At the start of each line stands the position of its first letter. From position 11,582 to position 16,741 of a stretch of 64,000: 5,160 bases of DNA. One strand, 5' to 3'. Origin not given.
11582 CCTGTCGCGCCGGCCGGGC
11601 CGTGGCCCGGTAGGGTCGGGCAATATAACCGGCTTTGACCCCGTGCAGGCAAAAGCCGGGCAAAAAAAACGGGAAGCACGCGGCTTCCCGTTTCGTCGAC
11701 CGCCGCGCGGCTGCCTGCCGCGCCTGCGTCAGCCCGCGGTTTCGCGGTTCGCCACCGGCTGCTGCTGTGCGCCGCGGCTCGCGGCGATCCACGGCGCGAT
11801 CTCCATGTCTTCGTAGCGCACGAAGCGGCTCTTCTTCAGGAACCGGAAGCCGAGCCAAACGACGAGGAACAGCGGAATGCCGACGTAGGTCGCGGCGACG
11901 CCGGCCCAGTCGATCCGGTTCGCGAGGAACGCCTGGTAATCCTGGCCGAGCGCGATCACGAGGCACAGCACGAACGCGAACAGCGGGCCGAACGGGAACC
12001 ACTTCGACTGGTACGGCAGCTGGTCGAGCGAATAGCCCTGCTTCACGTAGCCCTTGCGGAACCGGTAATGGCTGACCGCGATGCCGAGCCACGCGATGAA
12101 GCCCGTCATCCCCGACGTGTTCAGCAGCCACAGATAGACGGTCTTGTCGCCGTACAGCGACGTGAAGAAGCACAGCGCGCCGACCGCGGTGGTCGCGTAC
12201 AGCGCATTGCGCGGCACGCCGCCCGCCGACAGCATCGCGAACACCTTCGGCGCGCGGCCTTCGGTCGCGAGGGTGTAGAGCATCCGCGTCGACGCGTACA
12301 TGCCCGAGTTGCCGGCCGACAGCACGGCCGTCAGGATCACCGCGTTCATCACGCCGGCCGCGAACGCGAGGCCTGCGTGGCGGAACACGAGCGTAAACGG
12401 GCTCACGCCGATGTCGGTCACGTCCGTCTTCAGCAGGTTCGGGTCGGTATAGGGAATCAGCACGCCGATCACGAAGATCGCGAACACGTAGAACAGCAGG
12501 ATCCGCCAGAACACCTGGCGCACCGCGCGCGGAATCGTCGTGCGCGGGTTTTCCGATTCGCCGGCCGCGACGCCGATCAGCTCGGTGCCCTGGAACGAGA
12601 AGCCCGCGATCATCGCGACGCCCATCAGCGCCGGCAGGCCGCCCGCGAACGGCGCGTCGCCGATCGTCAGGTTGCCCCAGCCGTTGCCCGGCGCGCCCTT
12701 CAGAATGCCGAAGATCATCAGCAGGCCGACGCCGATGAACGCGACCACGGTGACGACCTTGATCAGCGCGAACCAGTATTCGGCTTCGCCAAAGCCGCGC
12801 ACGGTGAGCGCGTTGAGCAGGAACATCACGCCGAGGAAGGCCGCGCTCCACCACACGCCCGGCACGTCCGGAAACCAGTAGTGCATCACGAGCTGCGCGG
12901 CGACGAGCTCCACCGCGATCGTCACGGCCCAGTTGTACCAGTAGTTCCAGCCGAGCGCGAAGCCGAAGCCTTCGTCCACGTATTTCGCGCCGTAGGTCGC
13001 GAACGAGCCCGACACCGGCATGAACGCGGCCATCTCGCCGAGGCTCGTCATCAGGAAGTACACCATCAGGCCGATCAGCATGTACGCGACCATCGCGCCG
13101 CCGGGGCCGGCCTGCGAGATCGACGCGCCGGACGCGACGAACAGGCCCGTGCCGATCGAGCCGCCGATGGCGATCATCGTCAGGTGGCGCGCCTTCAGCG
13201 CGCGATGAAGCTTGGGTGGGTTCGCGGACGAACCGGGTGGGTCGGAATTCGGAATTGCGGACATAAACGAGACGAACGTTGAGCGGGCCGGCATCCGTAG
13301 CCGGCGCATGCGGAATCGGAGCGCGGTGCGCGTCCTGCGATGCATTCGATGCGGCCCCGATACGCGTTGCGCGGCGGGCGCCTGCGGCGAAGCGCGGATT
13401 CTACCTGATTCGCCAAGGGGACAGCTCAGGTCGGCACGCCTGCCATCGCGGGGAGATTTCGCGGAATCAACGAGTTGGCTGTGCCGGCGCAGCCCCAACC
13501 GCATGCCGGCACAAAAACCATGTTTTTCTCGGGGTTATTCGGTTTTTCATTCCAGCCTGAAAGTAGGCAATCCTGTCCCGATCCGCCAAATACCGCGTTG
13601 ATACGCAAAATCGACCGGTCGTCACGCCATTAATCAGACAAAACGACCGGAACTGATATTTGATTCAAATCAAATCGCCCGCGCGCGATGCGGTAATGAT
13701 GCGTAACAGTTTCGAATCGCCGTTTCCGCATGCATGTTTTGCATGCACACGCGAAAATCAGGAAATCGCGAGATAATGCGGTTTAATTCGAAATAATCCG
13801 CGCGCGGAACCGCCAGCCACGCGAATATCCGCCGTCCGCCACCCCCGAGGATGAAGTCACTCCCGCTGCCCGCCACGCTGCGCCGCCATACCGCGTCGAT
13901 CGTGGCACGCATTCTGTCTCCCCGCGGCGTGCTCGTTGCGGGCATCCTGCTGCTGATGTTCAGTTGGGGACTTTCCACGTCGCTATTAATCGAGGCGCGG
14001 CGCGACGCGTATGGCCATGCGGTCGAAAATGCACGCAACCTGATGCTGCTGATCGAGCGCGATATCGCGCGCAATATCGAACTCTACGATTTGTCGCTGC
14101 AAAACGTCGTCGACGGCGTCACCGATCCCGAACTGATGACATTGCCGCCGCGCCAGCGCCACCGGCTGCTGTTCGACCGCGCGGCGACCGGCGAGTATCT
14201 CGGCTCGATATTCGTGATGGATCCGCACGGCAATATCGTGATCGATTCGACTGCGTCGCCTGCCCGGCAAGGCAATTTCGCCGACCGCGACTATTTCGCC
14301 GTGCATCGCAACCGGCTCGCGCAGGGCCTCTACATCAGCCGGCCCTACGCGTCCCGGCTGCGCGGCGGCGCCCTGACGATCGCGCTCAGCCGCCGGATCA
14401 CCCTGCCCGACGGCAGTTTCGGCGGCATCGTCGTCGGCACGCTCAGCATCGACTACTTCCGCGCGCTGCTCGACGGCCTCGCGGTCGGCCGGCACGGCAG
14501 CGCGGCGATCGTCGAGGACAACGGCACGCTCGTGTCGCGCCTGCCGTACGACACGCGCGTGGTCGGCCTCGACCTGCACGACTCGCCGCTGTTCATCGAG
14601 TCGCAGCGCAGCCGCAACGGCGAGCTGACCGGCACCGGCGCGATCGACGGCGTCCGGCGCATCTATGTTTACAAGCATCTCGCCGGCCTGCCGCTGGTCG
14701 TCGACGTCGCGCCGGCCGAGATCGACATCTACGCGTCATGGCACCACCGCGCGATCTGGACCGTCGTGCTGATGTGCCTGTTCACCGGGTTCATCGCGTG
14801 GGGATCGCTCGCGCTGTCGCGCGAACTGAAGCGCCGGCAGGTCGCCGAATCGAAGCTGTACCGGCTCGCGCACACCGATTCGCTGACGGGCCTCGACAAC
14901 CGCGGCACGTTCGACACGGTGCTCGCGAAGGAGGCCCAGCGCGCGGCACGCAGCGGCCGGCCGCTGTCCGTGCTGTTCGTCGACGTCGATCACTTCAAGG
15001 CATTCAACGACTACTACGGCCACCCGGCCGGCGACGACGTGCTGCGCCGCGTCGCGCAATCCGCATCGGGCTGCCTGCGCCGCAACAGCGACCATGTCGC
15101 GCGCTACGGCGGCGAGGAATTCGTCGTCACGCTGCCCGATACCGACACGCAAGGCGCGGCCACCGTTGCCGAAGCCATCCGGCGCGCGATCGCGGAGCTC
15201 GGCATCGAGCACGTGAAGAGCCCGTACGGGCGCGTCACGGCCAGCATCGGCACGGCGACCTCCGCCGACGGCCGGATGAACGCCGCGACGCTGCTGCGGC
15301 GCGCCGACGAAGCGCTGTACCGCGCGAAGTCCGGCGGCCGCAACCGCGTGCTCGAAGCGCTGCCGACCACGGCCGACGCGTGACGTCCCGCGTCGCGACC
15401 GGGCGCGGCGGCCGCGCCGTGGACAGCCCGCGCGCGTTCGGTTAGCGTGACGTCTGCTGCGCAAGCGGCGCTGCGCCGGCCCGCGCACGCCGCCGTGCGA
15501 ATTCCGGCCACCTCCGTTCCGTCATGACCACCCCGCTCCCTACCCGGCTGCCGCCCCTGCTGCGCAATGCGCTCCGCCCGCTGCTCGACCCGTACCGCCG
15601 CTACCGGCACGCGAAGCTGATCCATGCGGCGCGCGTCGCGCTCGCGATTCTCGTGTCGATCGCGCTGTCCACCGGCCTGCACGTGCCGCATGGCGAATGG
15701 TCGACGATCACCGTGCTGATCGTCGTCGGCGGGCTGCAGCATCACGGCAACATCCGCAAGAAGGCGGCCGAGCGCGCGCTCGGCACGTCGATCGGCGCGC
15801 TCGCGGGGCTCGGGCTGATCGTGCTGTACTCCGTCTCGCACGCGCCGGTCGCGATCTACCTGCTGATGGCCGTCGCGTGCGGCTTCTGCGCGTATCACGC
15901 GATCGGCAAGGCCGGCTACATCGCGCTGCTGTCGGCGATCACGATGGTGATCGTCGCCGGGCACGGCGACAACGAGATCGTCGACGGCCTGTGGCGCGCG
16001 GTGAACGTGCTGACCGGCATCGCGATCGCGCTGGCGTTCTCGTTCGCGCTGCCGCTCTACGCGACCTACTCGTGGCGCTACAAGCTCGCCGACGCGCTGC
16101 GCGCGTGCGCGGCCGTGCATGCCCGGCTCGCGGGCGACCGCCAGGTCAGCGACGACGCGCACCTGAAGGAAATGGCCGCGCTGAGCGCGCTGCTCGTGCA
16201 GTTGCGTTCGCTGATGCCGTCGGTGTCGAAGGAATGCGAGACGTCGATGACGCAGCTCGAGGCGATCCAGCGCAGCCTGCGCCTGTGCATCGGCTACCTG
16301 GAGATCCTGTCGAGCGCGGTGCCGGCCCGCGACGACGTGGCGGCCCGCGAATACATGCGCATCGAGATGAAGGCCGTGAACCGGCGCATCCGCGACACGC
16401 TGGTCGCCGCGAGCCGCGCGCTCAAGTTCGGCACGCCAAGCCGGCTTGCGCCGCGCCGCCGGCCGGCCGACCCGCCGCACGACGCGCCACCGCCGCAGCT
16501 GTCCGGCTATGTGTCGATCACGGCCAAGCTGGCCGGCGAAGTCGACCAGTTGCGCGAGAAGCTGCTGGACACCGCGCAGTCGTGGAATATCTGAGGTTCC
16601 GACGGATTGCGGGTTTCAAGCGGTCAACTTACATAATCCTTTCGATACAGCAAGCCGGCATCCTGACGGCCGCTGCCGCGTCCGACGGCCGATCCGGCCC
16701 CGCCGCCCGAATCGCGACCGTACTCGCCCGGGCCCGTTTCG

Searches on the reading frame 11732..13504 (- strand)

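Call 48: search_protein_families(library=pfam, proteins=[window:11732-13504:-], max_evalue=0.00001)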
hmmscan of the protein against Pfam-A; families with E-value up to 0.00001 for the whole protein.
window:11732-13504:- (591 aa): 2 families
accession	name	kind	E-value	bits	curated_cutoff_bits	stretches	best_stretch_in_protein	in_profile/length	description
PF00324.27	AA_permease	-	3.6e-142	474.8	24.6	1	107-561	1-465/470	Amino acid permease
PF13520.12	AA_permease_2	-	1.7e-31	110.1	27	1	108-521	6-405/427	Amino acid permease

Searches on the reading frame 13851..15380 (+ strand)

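Call 48: search_protein_families(library=pfam, proteins=[window:13851-15380:+], max_evalue=0.00001)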
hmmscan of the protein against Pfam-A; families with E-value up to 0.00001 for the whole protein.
window:13851-15380:+ (510 aa): 3 families
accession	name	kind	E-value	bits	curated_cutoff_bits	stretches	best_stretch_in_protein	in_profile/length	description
PF00990.26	GGDEF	-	1.5e-49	168.3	23.8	1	340-499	1-161/161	Diguanylate cyclase, GGDEF domain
PF22588.2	dCache_1_like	-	4.3e-13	49.7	27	1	201-285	2-87/89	Histidine kinase sensor domain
PF02743.24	dCache_1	-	8.3e-13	48.9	45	1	79-241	34-187/240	Cache domain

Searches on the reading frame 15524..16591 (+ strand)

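Call 48: search_protein_families(library=pfam, proteins=[window:15524-16591:+], max_evalue=0.00001)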
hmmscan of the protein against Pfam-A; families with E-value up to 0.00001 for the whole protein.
window:15524-16591:+ (356 aa): 2 families
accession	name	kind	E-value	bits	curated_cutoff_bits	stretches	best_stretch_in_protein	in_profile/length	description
PF04632.18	FUSC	-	2.1e-16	60.2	30.9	1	32-296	2-268/660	Fusaric acid resistance protein family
PF13515.12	FUSC_2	-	7.4e-14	52.4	25.6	1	45-172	2-126/126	Fusaric acid resistance protein-like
